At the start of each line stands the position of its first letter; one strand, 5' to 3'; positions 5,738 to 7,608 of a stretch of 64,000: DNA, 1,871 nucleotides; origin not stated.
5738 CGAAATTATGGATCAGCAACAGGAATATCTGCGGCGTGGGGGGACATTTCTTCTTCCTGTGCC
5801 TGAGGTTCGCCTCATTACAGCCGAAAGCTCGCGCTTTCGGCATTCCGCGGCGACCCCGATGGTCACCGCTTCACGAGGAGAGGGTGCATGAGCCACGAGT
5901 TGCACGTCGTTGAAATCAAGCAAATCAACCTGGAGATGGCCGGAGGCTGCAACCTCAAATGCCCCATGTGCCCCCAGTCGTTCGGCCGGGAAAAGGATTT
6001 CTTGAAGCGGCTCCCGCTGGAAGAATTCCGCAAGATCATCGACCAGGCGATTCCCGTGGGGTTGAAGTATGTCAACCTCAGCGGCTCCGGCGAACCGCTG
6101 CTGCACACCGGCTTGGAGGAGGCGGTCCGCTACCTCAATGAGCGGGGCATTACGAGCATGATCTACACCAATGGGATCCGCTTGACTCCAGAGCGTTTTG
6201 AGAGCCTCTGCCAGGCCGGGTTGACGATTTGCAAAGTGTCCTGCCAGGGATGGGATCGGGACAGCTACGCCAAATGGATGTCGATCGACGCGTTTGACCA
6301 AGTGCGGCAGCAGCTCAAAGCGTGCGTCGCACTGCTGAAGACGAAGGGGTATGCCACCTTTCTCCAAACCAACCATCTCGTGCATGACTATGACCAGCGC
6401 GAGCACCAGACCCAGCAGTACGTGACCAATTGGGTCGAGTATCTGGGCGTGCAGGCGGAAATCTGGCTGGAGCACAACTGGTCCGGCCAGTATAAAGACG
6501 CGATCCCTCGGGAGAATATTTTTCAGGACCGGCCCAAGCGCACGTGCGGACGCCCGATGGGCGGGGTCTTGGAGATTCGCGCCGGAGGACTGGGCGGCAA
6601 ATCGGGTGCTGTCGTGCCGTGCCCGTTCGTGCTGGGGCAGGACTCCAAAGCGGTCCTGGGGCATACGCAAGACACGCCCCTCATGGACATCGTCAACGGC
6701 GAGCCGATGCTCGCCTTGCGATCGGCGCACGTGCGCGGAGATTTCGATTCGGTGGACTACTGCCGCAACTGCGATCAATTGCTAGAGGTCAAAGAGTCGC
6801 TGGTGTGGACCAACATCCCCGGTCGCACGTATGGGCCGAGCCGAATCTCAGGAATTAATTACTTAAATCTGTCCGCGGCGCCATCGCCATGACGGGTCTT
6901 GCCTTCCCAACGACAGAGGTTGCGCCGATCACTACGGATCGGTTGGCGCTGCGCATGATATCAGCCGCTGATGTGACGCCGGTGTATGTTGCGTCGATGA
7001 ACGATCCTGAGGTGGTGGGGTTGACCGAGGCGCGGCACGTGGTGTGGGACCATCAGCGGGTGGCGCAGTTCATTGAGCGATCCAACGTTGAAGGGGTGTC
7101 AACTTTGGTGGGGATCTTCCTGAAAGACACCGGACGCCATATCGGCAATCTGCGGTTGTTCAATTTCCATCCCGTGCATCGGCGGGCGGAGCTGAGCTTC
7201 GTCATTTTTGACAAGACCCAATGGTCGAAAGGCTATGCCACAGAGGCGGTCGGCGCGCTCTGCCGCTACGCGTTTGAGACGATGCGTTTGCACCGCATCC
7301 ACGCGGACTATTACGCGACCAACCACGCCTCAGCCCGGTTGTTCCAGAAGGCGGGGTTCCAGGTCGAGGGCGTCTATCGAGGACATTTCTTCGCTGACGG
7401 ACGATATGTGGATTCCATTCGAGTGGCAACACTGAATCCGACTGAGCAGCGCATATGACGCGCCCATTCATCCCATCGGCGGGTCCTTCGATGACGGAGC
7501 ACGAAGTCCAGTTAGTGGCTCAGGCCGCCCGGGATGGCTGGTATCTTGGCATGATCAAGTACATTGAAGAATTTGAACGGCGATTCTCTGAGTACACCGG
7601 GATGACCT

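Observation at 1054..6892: Heptose/deoxysugar tailoring block with a TylCIII-type C-methyltransferase followed by a radical SAM enzyme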

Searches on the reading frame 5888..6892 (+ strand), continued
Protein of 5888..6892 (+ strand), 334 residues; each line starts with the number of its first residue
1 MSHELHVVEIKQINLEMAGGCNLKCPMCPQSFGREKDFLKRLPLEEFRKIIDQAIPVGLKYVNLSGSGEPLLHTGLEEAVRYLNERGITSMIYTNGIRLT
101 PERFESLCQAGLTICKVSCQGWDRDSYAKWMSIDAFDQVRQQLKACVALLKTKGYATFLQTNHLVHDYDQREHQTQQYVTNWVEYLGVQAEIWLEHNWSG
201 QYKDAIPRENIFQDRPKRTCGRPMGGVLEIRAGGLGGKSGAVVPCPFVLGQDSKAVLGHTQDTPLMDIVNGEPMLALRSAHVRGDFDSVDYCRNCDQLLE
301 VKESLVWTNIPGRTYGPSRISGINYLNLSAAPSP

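Call 61: find_encoding_contigs(protein=P0016, flank=10000, max_places=1)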
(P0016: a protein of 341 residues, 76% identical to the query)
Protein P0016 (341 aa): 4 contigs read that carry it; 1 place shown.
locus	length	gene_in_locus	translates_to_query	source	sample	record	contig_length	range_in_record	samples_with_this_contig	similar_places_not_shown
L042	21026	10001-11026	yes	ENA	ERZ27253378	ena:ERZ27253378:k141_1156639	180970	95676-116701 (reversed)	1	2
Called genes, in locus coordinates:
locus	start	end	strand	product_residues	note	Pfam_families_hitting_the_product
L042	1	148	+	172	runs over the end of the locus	-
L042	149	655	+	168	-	-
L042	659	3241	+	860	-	PF00535:Glycos_transf_2, PF13641:Glyco_tranf_2_3, PF00664:ABC_membrane, PF00005:ABC_tran, PF02463:SMC_N (faint)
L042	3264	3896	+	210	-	PF13580:SIS_2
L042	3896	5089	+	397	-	PF00483:NTP_transferase, PF12804:NTP_transf_3, PF00702:Hydrolase (weak), PF08645:PNK3P, PF13419:HAD_2 (faint), PF13242:Hydrolase_like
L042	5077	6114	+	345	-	PF01073:3Beta_HSD (weak), PF01370:Epimerase, PF04321:RmlD_sub_bind, PF16363:GDP_Man_Dehyd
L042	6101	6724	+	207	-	PF00908:dTDP_sugar_isom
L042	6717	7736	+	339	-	PF00288:GHMP_kinases_N, PF08544:GHMP_kinases_C (weak)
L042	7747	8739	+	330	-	PF00106:adh_short, PF01073:3Beta_HSD, PF01370:Epimerase, PF02719:Polysacc_synt_2, PF04321:RmlD_sub_bind, PF05368:NmrA, PF08659:KR, PF16363:GDP_Man_Dehyd, +1 more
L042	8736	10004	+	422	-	PF08421:Methyltransf_13, PF13489:Methyltransf_23, PF08241:Methyltransf_11 (faint), PF08242:Methyltransf_12 (weak), PF08484:Methyltransf_14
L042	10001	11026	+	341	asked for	PF04055:Radical_SAM, PF13186:SPASM (weak)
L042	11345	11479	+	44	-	PF08484:Methyltransf_14 (weak)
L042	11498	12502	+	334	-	PF04055:Radical_SAM, PF13186:SPASM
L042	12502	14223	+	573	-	PF13302:Acetyltransf_3, PF00583:Acetyltransf_1, PF13420:Acetyltransf_4, PF00155:Aminotran_1_2 (weak), PF01041:DegT_DnrJ_EryC1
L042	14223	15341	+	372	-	-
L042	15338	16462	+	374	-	PF00535:Glycos_transf_2 (weak)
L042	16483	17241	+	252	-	PF13578:Methyltransf_24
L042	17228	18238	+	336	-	PF00106:adh_short (weak), PF01073:3Beta_HSD, PF01370:Epimerase, PF02719:Polysacc_synt_2, PF04321:RmlD_sub_bind (weak), PF05368:NmrA, PF16363:GDP_Man_Dehyd, PF13460:NAD_binding_10, +2 more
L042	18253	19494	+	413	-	PF01041:DegT_DnrJ_EryC1, PF00155:Aminotran_1_2 (weak), PF01053:Cys_Met_Meta_PP (weak)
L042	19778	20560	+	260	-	PF02894:GFO_IDH_MocA_C, PF22725:GFO_IDH_MocA_C3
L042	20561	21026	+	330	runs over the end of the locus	PF03102:NeuB, PF08666:SAF, PF13144:ChapFlgA (weak)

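Call 68: search_protein_representatives(alignment_id=A2)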
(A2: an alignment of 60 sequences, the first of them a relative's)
Query: 60 sequences, 333 profile positions. Proteins with E-value up to 0.001 (for the whole library): 62423; up to 1e-10: 15523; up to 1e-30: 222. The best 150 are listed.
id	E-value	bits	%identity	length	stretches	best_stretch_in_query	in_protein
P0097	8.1e-152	521.4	-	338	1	3-327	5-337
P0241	1.1e-125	435.4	-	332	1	6-320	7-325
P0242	7.5e-124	429.4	-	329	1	5-328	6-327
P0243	2.8e-112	391.4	-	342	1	7-328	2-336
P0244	1.4e-93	330.0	-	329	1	7-318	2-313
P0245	1.5e-93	329.8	-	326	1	9-311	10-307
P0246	1.7e-93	329.6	-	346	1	8-327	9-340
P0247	1.2e-92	326.9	-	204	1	130-330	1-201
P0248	1.1e-88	313.9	-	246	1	87-330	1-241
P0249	2.7e-86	306.0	-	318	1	7-317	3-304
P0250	8.0e-80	284.7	-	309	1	8-312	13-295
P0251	3.0e-78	279.5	-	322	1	9-310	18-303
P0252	6.7e-75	268.5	-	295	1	10-311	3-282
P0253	1.4e-73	264.2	-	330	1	10-329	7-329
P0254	2.3e-72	260.2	-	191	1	2-191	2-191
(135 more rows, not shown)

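Call 71: find_encoding_contigs(protein=P0007, flank=8000, max_places=1)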
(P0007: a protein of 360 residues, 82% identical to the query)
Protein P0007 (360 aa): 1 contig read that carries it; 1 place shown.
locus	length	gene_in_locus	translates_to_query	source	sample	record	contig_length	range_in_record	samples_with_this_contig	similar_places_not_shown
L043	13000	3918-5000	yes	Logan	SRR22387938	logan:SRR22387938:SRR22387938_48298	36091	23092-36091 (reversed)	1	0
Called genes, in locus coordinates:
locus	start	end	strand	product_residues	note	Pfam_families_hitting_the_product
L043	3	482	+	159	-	?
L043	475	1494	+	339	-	PF00288:GHMP_kinases_N, PF08544:GHMP_kinases_C (weak)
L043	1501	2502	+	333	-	PF00106:adh_short, PF01073:3Beta_HSD, PF01370:Epimerase, PF02719:Polysacc_synt_2, PF04321:RmlD_sub_bind, PF08659:KR, PF16363:GDP_Man_Dehyd, PF13460:NAD_binding_10 (weak), +3 more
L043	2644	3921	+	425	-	PF08421:Methyltransf_13, PF13489:Methyltransf_23, PF08241:Methyltransf_11, PF08242:Methyltransf_12, PF13649:Methyltransf_25 (weak), PF08484:Methyltransf_14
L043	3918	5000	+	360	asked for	PF04055:Radical_SAM, PF13186:SPASM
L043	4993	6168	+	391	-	-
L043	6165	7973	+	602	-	PF13302:Acetyltransf_3, PF00583:Acetyltransf_1, PF13420:Acetyltransf_4, PF00155:Aminotran_1_2 (weak), PF01041:DegT_DnrJ_EryC1, PF01212:Beta_elim_lyase (weak)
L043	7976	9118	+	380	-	-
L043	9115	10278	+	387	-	-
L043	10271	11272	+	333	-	-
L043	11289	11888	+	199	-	PF13580:SIS_2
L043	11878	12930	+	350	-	PF01408:GFO_IDH_MocA (faint)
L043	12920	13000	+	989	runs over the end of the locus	PF01326:PPDK_N (weak), PF00391:PEP-utilizers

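Call 72: find_encoding_contigs(protein=P0032, flank=8000, max_places=1)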
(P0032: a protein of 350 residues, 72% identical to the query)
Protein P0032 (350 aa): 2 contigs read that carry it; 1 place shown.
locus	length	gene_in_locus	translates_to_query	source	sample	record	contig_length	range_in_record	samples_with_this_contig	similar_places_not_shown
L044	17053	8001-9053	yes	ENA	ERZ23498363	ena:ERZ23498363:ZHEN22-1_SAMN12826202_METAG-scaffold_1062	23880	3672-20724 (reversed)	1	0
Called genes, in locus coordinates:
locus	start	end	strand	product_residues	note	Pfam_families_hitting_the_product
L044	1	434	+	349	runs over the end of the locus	PF01073:3Beta_HSD, PF01370:Epimerase, PF04321:RmlD_sub_bind, PF16363:GDP_Man_Dehyd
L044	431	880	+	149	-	PF00908:dTDP_sugar_isom, PF14667:Polysacc_synt_C (weak)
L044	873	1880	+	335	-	PF00288:GHMP_kinases_N, PF08544:GHMP_kinases_C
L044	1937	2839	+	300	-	PF00106:adh_short (faint), PF01073:3Beta_HSD, PF01370:Epimerase, PF04321:RmlD_sub_bind (weak), PF16363:GDP_Man_Dehyd, PF02719:Polysacc_synt_2 (weak)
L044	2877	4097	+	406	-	PF08421:Methyltransf_13, PF13489:Methyltransf_23, PF08241:Methyltransf_11 (weak), PF08242:Methyltransf_12, PF13649:Methyltransf_25 (weak), PF08484:Methyltransf_14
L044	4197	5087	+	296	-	PF01073:3Beta_HSD, PF01370:Epimerase, PF02719:Polysacc_synt_2 (weak), PF04321:RmlD_sub_bind, PF16363:GDP_Man_Dehyd, PF07993:NAD_binding_4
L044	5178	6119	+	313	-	PF01370:Epimerase, PF16363:GDP_Man_Dehyd (weak)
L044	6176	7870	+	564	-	PF02776:TPP_enzyme_N, PF00205:TPP_enzyme_M, PF02775:TPP_enzyme_C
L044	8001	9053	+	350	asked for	PF04055:Radical_SAM, PF13186:SPASM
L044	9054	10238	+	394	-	PF13489:Methyltransf_23, PF08484:Methyltransf_14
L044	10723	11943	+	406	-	PF00067:p450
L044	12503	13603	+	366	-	PF00535:Glycos_transf_2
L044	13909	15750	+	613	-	PF02310:B12-binding, PF04055:Radical_SAM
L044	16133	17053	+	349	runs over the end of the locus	PF01408:GFO_IDH_MocA (weak)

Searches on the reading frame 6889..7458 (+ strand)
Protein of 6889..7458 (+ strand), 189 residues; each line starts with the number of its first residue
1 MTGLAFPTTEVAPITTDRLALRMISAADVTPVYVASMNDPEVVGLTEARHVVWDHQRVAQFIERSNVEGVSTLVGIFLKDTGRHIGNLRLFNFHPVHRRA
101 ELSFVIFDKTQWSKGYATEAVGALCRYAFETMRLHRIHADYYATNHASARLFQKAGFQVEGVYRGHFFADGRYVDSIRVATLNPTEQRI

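Call 3: search_protein_families(library=pfam, proteins=[window:6889-7458:+], max_evalue=0.01)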
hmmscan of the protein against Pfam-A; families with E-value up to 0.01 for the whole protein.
window:6889-7458:+ (189 aa): 5 families
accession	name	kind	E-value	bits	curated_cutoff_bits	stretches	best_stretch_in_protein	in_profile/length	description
PF13302.13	Acetyltransf_3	-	4.5e-27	95.9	25.4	1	18-158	1-138/138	Acetyltransferase (GNAT) domain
PF13420.13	Acetyltransf_4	-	1.9e-11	44.6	24.3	1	56-177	35-154/155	Acetyltransferase (GNAT) domain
PF00583.31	Acetyltransf_1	-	2.4e-11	44.3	20.7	1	51-157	14-116/116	Acetyltransferase (GNAT) family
PF13523.12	Acetyltransf_8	-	1.1e-05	25.5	27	1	106-161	86-141/145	Acetyltransferase (GNAT) domain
PF08445.16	FR47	-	0.0074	16.7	22.1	0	99-159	21-79/86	FR47-like protein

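Call 4: search_protein_families(library=ncbifam, proteins=[window:6889-7458:+], max_evalue=0.01)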
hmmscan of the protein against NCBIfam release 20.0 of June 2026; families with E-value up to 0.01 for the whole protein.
window:6889-7458:+ (189 aa): 16 families
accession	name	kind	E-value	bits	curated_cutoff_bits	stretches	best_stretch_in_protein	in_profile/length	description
NF011709.0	PRK15130.1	equivalog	1.1e-13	51.4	218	1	80-182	64-165/186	spermidine N1-acetyltransferase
TIGR03585.1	PseH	equivalog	1.2e-12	48.1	93.1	1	77-178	55-154/156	UDP-4-amino-4,6-dideoxy-N-acetyl-beta-L-altrosamine N-acetyltransferase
NF008072.0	PRK10809.1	equivalog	1.3e-10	41.3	190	1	102-181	107-185/194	ribosomal protein S5-alanine N-acetyltransferase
NF040503.1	resist_ArsN1a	equivalog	1.2e-08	34.9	170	1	108-179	85-155/159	arsinothricin resistance N-acetyltransferase ArsN1 family A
NF000225.3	AAC_6p_Strep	exception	4.8e-06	26.6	250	1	85-166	52-133/156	aminoglycoside 6'-N-acetyltransferase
NF033151.0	AAC_6p_A10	exception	4.9e-06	26.6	400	1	106-177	101-172/178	AAC(6')-I family aminoglycoside 6'-N-acetyltransferase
TIGR04431.1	N6_acetyl_AAC6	equivalog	4.3e-05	23.2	260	1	106-162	103-159/184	AacA4 family aminoglycoside N(6')-acetyltransferase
NF012165.0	AAC_6p_set_A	equivalog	6e-05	22.8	280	1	106-162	96-152/177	aminoglycoside 6'-N-acetyltransferase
NF007539.0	PRK10151.1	equivalog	6.3e-05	22.7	184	1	82-176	76-169/179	50S ribosomal protein L7/L12-serine acetyltransferase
NF007527.0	PRK10140.1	equivalog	0.0001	22.2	236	1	97-180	75-159/162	N-acetyltransferase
NF000485.1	TlmB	exception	0.00015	21.2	625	1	106-161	90-145/292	bleomycin family antibiotic N-acetyltransferase TlmB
NF000431.1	AAC_6p_Ian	exception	0.00053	19.5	400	1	16-175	5-169/190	aminoglycoside N-acetyltransferase AAC(6')-Ian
NF033074.0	AAC_6p_Ib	exception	0.0019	17.8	400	1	107-162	104-159/184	AAC(6')-Ib family aminoglycoside 6'-N-acetyltransferase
NF000135.2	AAC_6p_IIc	exception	0.0035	17.1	415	1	108-160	105-157/193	aminoglycoside N-acetyltransferase AAC(6')-IIc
NF000483.1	BlmB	exception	0.0036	16.7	625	1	107-156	99-148/301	bleomycin family antibiotic N-acetyltransferase BlmB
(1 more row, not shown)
